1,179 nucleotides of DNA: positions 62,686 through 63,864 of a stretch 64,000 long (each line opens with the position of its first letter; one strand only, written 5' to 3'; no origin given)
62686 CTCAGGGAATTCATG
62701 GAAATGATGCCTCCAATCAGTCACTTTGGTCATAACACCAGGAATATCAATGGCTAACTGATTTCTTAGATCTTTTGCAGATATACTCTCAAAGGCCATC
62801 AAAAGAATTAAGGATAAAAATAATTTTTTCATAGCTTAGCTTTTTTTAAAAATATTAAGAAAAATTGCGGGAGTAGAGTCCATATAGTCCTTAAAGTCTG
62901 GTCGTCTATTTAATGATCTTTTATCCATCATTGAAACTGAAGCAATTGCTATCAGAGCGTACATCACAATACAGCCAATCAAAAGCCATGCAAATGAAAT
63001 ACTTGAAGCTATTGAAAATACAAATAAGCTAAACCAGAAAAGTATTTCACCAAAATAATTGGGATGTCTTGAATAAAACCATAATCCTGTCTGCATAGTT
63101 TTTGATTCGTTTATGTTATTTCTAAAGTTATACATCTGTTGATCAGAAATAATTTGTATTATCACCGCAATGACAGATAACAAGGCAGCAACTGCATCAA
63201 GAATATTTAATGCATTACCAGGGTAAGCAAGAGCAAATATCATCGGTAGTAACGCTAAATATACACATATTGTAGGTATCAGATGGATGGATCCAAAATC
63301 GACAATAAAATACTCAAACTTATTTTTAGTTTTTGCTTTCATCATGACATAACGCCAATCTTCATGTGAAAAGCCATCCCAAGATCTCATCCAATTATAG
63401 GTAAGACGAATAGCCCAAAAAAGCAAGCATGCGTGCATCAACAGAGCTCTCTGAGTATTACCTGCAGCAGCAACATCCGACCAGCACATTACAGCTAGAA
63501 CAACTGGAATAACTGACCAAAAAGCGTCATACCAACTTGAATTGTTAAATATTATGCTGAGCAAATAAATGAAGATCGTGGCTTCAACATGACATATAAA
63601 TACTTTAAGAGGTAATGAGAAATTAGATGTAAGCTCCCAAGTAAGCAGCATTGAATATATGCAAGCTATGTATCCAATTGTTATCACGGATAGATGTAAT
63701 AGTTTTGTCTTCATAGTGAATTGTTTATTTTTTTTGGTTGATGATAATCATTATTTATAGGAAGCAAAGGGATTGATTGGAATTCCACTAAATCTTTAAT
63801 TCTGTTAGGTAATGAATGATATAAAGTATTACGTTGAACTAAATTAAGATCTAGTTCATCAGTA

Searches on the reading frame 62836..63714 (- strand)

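Call 57: search_protein_families(library=pfam, proteins=[window:62836-63714:-], max_evalue=0.0001)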
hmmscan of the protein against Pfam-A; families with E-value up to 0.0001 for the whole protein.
window:62836-63714:- (292 aa): 2 families
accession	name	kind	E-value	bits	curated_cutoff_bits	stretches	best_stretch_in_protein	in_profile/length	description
PF06966.17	DUF1295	-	7e-45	153.8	20.4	1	50-281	2-235/235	Protein of unknown function (DUF1295)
PF02544.21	Steroid_dh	-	2e-07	31.5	22.6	1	175-251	44-120/150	3-oxo-5-alpha-steroid 4-dehydrogenase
